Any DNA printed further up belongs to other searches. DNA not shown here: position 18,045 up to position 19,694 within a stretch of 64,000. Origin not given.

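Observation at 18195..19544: Undescribed architecture: HigA-type HTH fused to a catalytically degenerate dCTP-deaminase/dUTPase fold and an unknown domain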

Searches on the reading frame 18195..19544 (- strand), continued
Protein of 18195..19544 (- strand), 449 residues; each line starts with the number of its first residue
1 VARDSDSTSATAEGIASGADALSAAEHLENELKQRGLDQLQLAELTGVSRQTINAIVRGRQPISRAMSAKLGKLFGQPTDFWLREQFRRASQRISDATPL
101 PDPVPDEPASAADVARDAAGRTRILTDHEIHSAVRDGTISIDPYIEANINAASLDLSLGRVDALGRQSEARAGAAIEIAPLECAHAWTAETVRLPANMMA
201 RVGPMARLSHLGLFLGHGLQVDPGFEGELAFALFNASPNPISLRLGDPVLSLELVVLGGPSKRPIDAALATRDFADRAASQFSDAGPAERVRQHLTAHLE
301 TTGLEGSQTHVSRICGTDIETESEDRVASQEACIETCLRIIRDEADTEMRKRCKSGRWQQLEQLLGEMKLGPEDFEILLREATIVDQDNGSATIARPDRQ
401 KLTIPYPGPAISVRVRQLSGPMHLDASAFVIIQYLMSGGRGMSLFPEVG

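Call 40: search_protein_families(library=pfam, proteins=[P0067, P0081, P0094, P0110, P0044, P0060, P0087, P0018, P0162], max_evalue=0.1)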
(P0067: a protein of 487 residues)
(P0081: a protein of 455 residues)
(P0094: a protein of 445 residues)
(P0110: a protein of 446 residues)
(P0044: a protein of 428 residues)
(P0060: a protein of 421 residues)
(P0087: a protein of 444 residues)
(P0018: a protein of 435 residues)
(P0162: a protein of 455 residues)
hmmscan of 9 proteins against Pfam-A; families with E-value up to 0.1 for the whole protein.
P0067 (487 aa): 17 families
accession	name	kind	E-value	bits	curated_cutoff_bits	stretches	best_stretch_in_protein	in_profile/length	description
PF22769.1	DCD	-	9.4e-18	65.2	27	1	137-267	2-148/153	dCTP deaminase-like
PF01381.28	HTH_3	-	7.5e-10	39.1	23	1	27-78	3-54/55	Helix-turn-helix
PF13560.12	HTH_31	-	4.7e-07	30.5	27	1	27-77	8-59/64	Helix-turn-helix domain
PF13443.12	HTH_26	-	4.4e-06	27.3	22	1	26-64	3-42/63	Cro/C1-type HTH DNA-binding domain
PF08279.18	HTH_11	-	0.00086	19.6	25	0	25-50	6-32/55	HTH domain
PF12844.13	HTH_19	-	0.0012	19.2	30.2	0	31-81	10-60/64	Helix-turn-helix domain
PF04545.22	Sigma70_r4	-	0.0014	18.5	24.1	0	25-50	12-37/50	Sigma-70, region 4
PF12802.13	MarR_2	-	0.0067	17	27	0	25-55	10-42/61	MarR family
PF00692.24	dUTPase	-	0.0085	16.3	22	1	182-262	15-94/129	dUTPase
PF13384.12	HTH_23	-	0.01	16.1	24.6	0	25-51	10-35/50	Homeodomain-like domain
PF13412.12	HTH_24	-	0.017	15.1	21.9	0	28-51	12-35/48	Winged helix-turn-helix DNA-binding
PF08280.17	HTH_Mga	-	0.023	15.1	23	0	32-51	18-37/59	M protein trans-acting positive regulator (MGA) HTH domain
PF20432.4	Xre-like-HTH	-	0.037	14.8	25.8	0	21-68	11-58/63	Antitoxin Xre-like helix-turn-helix domain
PF17762.8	HTH_ParB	-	0.039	14.5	22.6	0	25-51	12-38/102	ParB HTH domain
PF15943.11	YdaS_toxin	-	0.05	13.9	30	0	36-61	11-36/65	Bacterial toxin YdaS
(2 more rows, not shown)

P0081 (455 aa): 16 families
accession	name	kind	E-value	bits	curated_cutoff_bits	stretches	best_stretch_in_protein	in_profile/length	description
PF22769.1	DCD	-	4.7e-19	69.4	27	2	157-240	68-152/153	dCTP deaminase-like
PF01381.28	HTH_3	-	1.5e-08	35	23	1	29-73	2-46/55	Helix-turn-helix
PF13560.12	HTH_31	-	1.5e-06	28.8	27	1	28-80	6-59/64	Helix-turn-helix domain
PF12802.13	MarR_2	-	1.9e-05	25.1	27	1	27-58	10-42/61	MarR family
PF00692.24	dUTPase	-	0.00025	21.3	22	1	161-233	25-96/129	dUTPase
PF12844.13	HTH_19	-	0.00037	20.8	30.2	1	28-63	4-39/64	Helix-turn-helix domain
PF13443.12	HTH_26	-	0.00044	20.9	22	1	28-67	2-42/63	Cro/C1-type HTH DNA-binding domain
PF13744.12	HTH_37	-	0.00073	19.7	27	1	10-61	4-56/80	Helix-turn-helix domain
PF13412.12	HTH_24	-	0.0021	18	21.9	1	28-57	9-38/48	Winged helix-turn-helix DNA-binding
PF17762.8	HTH_ParB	-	0.0028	18.2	22.6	1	28-57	12-41/102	ParB HTH domain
PF08279.18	HTH_11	-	0.004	17.5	25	1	27-54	5-33/55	HTH domain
PF04545.22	Sigma70_r4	-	0.0049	16.8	24.1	1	32-57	16-41/50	Sigma-70, region 4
PF13545.12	HTH_Crp_2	-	0.011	16.1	27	1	35-58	21-44/70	Crp-like helix-turn-helix domain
PF15943.11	YdaS_toxin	-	0.016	15.4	30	1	29-69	2-41/65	Bacterial toxin YdaS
PF06559.16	DCD_N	-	0.024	14.9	21.4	0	113-151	2-41/164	2'-deoxycytidine 5'-triphosphate deaminase (DCD) N-terminal domain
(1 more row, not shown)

P0094 (445 aa): 11 families
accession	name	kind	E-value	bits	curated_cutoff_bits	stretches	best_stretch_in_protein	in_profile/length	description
PF22769.1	DCD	-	4.8e-14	53.2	27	1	116-282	1-152/153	dCTP deaminase-like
PF01381.28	HTH_3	-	6e-07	29.9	23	1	20-66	1-47/55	Helix-turn-helix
PF13560.12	HTH_31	-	1.5e-05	25.6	27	1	17-64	3-51/64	Helix-turn-helix domain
PF06559.16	DCD_N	-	0.0066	16.8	21.4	1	114-153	2-41/164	2'-deoxycytidine 5'-triphosphate deaminase (DCD) N-terminal domain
PF12840.13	HTH_20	-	0.01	16.3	27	0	27-46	17-36/51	Helix-turn-helix domain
PF13384.12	HTH_23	-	0.018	15.3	24.6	1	24-47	13-36/50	Homeodomain-like domain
PF08279.18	HTH_11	-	0.023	15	25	1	28-47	14-34/55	HTH domain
PF15943.11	YdaS_toxin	-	0.047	13.9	30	1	30-57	10-37/65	Bacterial toxin YdaS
PF00692.24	dUTPase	-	0.051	13.8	22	1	233-276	55-97/129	dUTPase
PF22564.2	HAAS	-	0.069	14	27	0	397-431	19-54/55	HAAS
PF13936.12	HTH_38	-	0.073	13.3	27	0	24-47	16-39/44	Helix-turn-helix domain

P0110 (446 aa): 23 families
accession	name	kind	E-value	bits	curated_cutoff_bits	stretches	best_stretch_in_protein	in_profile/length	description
PF22769.1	DCD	-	3.6e-17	63.3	27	1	111-229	6-144/153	dCTP deaminase-like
PF13560.12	HTH_31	-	3.1e-11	43.9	27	1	22-74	4-57/64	Helix-turn-helix domain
PF01381.28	HTH_3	-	9.2e-10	38.9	23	1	29-74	6-51/55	Helix-turn-helix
PF13384.12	HTH_23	-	1e-06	28.8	24.6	1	17-50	3-35/50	Homeodomain-like domain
PF12802.13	MarR_2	-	3.7e-06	27.4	27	1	405-430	19-43/61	MarR family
PF15943.11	YdaS_toxin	-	4.5e-06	26.8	30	1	35-63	11-39/65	Bacterial toxin YdaS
PF13545.12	HTH_Crp_2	-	2.7e-05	24.5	27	1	32-51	22-41/70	Crp-like helix-turn-helix domain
PF13443.12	HTH_26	-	3.5e-05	24.4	22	0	407-434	10-37/63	Cro/C1-type HTH DNA-binding domain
PF04545.22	Sigma70_r4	-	0.00019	21.3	24.1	0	32-52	20-40/50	Sigma-70, region 4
PF13412.12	HTH_24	-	0.00033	20.6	21.9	0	31-49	16-34/48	Winged helix-turn-helix DNA-binding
PF08279.18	HTH_11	-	0.00055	20.2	25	0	31-49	13-32/55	HTH domain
PF13404.12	HTH_AsnC-type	-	0.00084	19.5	27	0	405-426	15-36/42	AsnC-type helix-turn-helix domain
PF13551.12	HTH_29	-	0.0017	18.9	28.1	0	409-430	14-35/64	Winged helix-turn helix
PF03683.19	UPF0175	-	0.0022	18.1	27.9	0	30-47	31-48/75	Uncharacterised protein family (UPF0175)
PF13518.12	HTH_28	-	0.0023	18.4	25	0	405-430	11-35/52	Helix-turn-helix domain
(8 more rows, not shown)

P0044 (428 aa): 15 families
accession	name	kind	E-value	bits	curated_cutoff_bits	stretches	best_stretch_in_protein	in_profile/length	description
PF01381.28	HTH_3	-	9.7e-12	45.2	23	1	30-81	3-54/55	Helix-turn-helix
PF22769.1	DCD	-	1.8e-11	44.8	27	1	128-260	1-148/153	dCTP deaminase-like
PF13560.12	HTH_31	-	6.9e-06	26.7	27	1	27-66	5-45/64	Helix-turn-helix domain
PF13443.12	HTH_26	-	4.9e-05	23.9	22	1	28-60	2-34/63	Cro/C1-type HTH DNA-binding domain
PF13384.12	HTH_23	-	0.00049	20.3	24.6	1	35-58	16-39/50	Homeodomain-like domain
PF02796.21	HTH_7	-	0.001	19.6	23.8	1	32-57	17-42/45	Helix-turn-helix domain of resolvase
PF04218.19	CENP-B_N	-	0.0051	16.9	21.2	1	35-61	21-47/53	CENP-B N-terminal DNA-binding domain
PF08279.18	HTH_11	-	0.0087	16.4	25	1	34-57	12-36/55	HTH domain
PF12844.13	HTH_19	-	0.021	15.2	30.2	0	35-66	11-42/64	Helix-turn-helix domain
PF20075.5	DUF6471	-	0.035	14.4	26.8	0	25-47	6-28/65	Domain of unknown function (DUF6471)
PF07022.19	Phage_CI_repr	-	0.05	14.4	22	0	28-55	3-31/65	Bacteriophage CI repressor helix-turn-helix domain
PF13022.12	HTH_Tnp_1_2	-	0.056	14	27.9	0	22-75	14-67/122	Helix-turn-helix of insertion element transposase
PF15943.11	YdaS_toxin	-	0.058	13.7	30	0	38-64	10-36/65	Bacterial toxin YdaS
PF07453.19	NUMOD1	-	0.066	13.9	22.8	0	38-57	18-37/37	NUMOD1 domain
PF13551.12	HTH_29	-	0.07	13.7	28.1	0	35-57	10-33/64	Winged helix-turn helix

P0060 (421 aa): 8 families
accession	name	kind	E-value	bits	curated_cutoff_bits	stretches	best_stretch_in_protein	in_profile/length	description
PF22769.1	DCD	-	1.8e-10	41.5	27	1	116-243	4-149/153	dCTP deaminase-like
PF01381.28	HTH_3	-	8.5e-05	23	23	1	26-74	6-55/55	Helix-turn-helix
PF12844.13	HTH_19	-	0.0014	18.9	30.2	1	26-72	9-56/64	Helix-turn-helix domain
PF08279.18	HTH_11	-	0.0054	17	25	0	371-397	3-29/55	HTH domain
PF00692.24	dUTPase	-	0.0084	16.3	22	1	165-239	23-96/129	dUTPase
PF10078.15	DUF2316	-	0.068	13.9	26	0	16-49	10-43/89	Uncharacterized protein conserved in bacteria (DUF2316)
PF01399.33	PCI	-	0.068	13.8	22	0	371-400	27-56/84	PCI domain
PF20432.4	Xre-like-HTH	-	0.071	13.9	25.8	0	25-64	19-59/63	Antitoxin Xre-like helix-turn-helix domain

P0087 (444 aa): 8 families
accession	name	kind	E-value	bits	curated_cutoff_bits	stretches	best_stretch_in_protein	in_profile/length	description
PF22769.1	DCD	-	1.9e-13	51.2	27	1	129-269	1-151/153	dCTP deaminase-like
PF02954.25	HTH_8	-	3.4e-06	27.1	22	1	35-67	7-39/42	Bacterial regulatory protein, Fis family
PF13384.12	HTH_23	-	0.00066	19.9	24.6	1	34-68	5-39/50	Homeodomain-like domain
PF13560.12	HTH_31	-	0.0062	17.3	27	1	43-84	11-55/64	Helix-turn-helix domain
PF01381.28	HTH_3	-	0.018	15.5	23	1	44-89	7-54/55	Helix-turn-helix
PF13744.12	HTH_37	-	0.03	14.6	27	1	24-80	10-65/80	Helix-turn-helix domain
PF13551.12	HTH_29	-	0.059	13.9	28.1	0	39-67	4-33/64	Winged helix-turn helix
PF13309.12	HTH_22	-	0.059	13.8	29.6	0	53-67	48-62/63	HTH domain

P0018 (435 aa): 4 families
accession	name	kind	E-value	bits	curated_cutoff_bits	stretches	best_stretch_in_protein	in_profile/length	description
PF22769.1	DCD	-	6.3e-18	65.8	27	1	114-243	2-148/153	dCTP deaminase-like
PF01381.28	HTH_3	-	3.6e-06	27.4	23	1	25-73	1-49/55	Helix-turn-helix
PF13560.12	HTH_31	-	2.5e-05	24.9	27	1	22-73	3-55/64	Helix-turn-helix domain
PF00692.24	dUTPase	-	0.015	15.5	22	1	165-248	22-104/129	dUTPase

P0162 (455 aa): 2 families
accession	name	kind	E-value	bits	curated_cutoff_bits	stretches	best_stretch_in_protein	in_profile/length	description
PF22769.1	DCD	-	2.2e-24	86.7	27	2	6-145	2-152/153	dCTP deaminase-like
PF00692.24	dUTPase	-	3.9e-09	36.8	22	2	67-136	25-94/129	dUTPase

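Call 57: search_dna_similar(query=window:18195-19544:-, collection=plasmids, mode=protein, max_evalue=0.00001, max_rows=25)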
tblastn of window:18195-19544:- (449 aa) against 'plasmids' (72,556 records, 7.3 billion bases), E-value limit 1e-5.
Records with a match: 7; places in all: 7; records where one place covers at least 80% of the query: 0.
Best place of each record, by identity: <60% 7.
By first word of the organism name: Streptomyces 4; Priestia 1; Sinorhizobium 1; Brucella 1.
By predicted mobility (MOB-suite, as given by PLSDB): non-mobilizable 4; mobilizable 2; conjugative 1.
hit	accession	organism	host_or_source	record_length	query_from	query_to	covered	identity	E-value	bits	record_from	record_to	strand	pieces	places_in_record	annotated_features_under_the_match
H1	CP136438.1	Priestia filamentosa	Leaves of Cigar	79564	121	246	28%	35.3%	3e-7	61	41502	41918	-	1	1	none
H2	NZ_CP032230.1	Streptomyces seoulensis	cell culture,soil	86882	124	269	33%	29.7%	9e-7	59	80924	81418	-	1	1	dcd: dCTP deaminase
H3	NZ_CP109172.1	Streptomyces sp. NBC_01723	-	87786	121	264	32%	29.4%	3e-8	64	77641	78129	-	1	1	dcd: dCTP deaminase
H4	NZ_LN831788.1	Streptomyces leeuwenhoekii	Salar de Atacama, Atacama Desert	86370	124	264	31%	30.0%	8e-8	62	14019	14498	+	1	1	dcd: dCTP deaminase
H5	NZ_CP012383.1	Streptomyces ambofaciens ATCC 23877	-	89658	124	269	33%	28.5%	2e-7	61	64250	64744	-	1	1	dcd: dCTP deaminase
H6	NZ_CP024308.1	Sinorhizobium fredii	Phaseolus vulgaris,cell culture,plant ...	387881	175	263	20%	38.2%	2e-6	58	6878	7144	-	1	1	deoxycytidine triphosphate deaminase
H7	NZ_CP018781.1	Brucella pituitosa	Zea mays,cell culture,root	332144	26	86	14%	44.3%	3e-6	58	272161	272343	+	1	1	HigA family addiction module antitoxin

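Call 58: search_dna_similar(query=window:18195-19544:-, collection=phages, mode=protein, max_evalue=0.00001, max_rows=25)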
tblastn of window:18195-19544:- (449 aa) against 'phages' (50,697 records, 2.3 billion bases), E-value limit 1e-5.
Records with a match: 2; places in all: 2; records where one place covers at least 80% of the query: 0.
Best place of each record, by identity: <60% 2.
By first word of the organism name: Gordonia 2.
By host as written in the record: Gordonia terrae 3612 2.
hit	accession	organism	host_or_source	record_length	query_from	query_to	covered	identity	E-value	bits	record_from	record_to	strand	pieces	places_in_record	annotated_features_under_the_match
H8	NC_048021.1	Gordonia phage Daredevil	Gordonia terrae 3612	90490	26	82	13%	45.6%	6e-6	55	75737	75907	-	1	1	126: plasmid antitoxin with HTH domain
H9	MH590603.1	Gordonia phage Daredevil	Gordonia terrae 3612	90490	26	82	13%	45.6%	6e-6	55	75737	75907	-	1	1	126: antitoxin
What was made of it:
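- No full-length homologue occurs in 72,556 plasmids or 50,697 phage records (calls 57, 58).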

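Call 60: find_related_loci(query=A2, collection=viral_contigs, flank=10000)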
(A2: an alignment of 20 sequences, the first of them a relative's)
Query A2 (428 aa) in viral_contigs; peptide patterns used: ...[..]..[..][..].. (x = any residue, [..] = any of these).
21 stretches matched a pattern; 10 encode a relative of the query (tblastn E <= 1e-3); 10 distinct loci.
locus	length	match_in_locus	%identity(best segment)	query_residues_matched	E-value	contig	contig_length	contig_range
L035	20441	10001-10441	34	128-275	5e-16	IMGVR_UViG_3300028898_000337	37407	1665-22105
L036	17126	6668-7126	30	128-281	1e-14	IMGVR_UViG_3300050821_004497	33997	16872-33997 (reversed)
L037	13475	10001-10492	29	120-280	6e-14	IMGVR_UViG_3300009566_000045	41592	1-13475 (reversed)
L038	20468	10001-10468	29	103-265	4e-13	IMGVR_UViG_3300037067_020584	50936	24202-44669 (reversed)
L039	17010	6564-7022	31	128-281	1e-12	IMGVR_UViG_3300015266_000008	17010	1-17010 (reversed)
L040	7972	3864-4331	27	125-281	1e-11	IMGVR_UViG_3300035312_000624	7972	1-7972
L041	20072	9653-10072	28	125-265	6e-10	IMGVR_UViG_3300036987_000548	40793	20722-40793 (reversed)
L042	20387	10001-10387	27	128-260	5e-8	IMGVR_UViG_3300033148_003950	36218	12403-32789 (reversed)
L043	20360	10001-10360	26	128-251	8e-6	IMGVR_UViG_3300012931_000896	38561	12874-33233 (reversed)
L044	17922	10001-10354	26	142-262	2e-4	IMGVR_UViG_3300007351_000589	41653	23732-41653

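Call 62: find_encoding_contigs(protein=P0007, flank=6000, max_places=1)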
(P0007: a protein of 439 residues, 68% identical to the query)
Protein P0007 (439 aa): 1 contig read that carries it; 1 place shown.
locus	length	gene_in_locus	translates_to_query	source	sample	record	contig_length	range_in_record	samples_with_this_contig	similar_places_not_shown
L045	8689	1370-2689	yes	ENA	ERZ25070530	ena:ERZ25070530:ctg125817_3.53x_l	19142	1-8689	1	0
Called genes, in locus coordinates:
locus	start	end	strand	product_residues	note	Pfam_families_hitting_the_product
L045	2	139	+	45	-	?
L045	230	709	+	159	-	PF02776:TPP_enzyme_N (weak)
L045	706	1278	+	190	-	PF02775:TPP_enzyme_C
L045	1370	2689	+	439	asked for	PF01381:HTH_3, PF13560:HTH_31 (weak), PF22769:DCD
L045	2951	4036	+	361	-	PF00291:PALP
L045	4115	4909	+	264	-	PF00106:adh_short, PF13561:adh_short_C2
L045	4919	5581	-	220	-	PF02798:GST_N, PF13417:GST_N_3, PF13409:GST_N_2, PF00043:GST_C (weak), PF13410:GST_C_2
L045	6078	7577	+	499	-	PF00070:Pyr_redox (faint), PF00743:FMO-like, PF01266:DAO (faint), PF01494:FAD_binding_3 (weak), PF07992:Pyr_redox_2, PF13450:NAD_binding_8, PF13738:Pyr_redox_3, PF00743:FMO-like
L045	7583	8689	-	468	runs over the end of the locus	PF00890:FAD_binding_2, PF01134:GIDA, PF07992:Pyr_redox_2, PF12831:FAD_oxidored, PF13450:NAD_binding_8 (weak), PF13738:Pyr_redox_3 (weak), PF00070:Pyr_redox, PF02852:Pyr_redox_dim, +3 more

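Call 63: find_encoding_contigs(protein=P0010, flank=6000, max_places=1)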
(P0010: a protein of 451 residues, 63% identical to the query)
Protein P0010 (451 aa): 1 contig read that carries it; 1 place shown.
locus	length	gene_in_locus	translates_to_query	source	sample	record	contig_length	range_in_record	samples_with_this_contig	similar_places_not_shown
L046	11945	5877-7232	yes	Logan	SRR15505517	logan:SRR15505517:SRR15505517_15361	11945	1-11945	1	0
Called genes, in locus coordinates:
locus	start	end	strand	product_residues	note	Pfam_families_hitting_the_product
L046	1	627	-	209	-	?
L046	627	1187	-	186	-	PF00213:OSCP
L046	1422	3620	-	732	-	PF17764:PriA_3primeBD, PF00270:DEAD, PF04851:ResIII, PF00271:Helicase_C (faint), PF18319:Zn_ribbon_PriA, PF18074:PriA_C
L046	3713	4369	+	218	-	PF00923:TAL_FSA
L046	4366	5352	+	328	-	PF02899:Phage_int_SAM_1, PF13495:Phage_int_SAM_4 (weak), PF00589:Phage_integrase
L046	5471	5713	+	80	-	-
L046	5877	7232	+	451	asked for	PF13560:HTH_31 (weak), PF01381:HTH_3, PF22769:DCD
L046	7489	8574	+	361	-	PF00291:PALP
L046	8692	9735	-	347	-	PF03781:FGE-sulfatase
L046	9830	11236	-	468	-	PF00890:FAD_binding_2, PF01134:GIDA, PF07992:Pyr_redox_2, PF12831:FAD_oxidored, PF13450:NAD_binding_8 (weak), PF13738:Pyr_redox_3 (weak), PF00070:Pyr_redox, PF02852:Pyr_redox_dim, +4 more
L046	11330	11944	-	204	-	?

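Call 64: find_encoding_contigs(protein=P0008, flank=6000, max_places=1)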
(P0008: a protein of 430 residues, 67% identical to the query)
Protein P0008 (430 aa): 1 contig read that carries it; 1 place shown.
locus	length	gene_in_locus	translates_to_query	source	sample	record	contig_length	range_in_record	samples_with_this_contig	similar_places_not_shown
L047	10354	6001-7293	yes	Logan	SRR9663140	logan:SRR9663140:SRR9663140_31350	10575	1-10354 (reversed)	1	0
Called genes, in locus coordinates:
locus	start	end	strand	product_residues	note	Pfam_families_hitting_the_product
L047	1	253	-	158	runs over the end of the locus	?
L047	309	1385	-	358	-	PF01547:SBP_bac_1, PF13416:SBP_bac_8, PF13531:SBP_bac_11 (weak), PF13343:SBP_bac_6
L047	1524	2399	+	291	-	PF01418:HTH_6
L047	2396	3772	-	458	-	-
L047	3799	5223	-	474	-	PF01553:Acyltransferase, PF19277:GPAT_C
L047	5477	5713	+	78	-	-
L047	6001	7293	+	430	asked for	PF01381:HTH_3, PF22769:DCD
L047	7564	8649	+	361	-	PF00291:PALP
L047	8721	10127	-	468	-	PF00890:FAD_binding_2, PF01134:GIDA (weak), PF03486:HI0933_like (faint), PF07992:Pyr_redox_2, PF12831:FAD_oxidored, PF13450:NAD_binding_8 (weak), PF00070:Pyr_redox, PF02852:Pyr_redox_dim, +1 more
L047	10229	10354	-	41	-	?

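Call 70: search_protein_families(library=phrogs, proteins=[window:18195-19544:-], max_evalue=0.01)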
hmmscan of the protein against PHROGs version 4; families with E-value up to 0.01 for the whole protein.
window:18195-19544:- (449 aa): 11 families
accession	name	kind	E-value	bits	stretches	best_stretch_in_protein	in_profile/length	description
phrog_1663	-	DNA, RNA and nucleotide metabolism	1.9e-13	51.2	1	122-251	49-188/303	dCTP deaminase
phrog_1381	-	moron, auxiliary metabolic gene and host takeover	1.3e-09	38.8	1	25-86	14-76/264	plasmid antitoxin with HTH domain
phrog_2439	-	transcription regulation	3.7e-08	33.6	1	26-92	10-76/367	transcriptional regulator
phrog_8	-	transcription regulation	1.9e-06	28.6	1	26-80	79-133/346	transcriptional regulator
phrog_1373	-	transcription regulation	2.9e-06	28.4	1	19-102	59-140/166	transcriptional regulator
phrog_1590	-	unknown function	9e-06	26.2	1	17-68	49-100/281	-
phrog_2328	-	transcription regulation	1.4e-05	25.9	1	24-78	16-70/128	transcriptional repressor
phrog_4583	-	transcription regulation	0.00097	20.1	1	22-64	9-51/81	transcriptional repressor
phrog_6831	-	transcription regulation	0.0011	19.9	1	30-77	12-60/68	transcriptional regulator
phrog_638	-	transcription regulation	0.005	17.7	1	40-83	21-64/145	transcriptional regulator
phrog_6223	-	transcription regulation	0.0058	17.7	0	34-62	15-43/73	transcriptional repressor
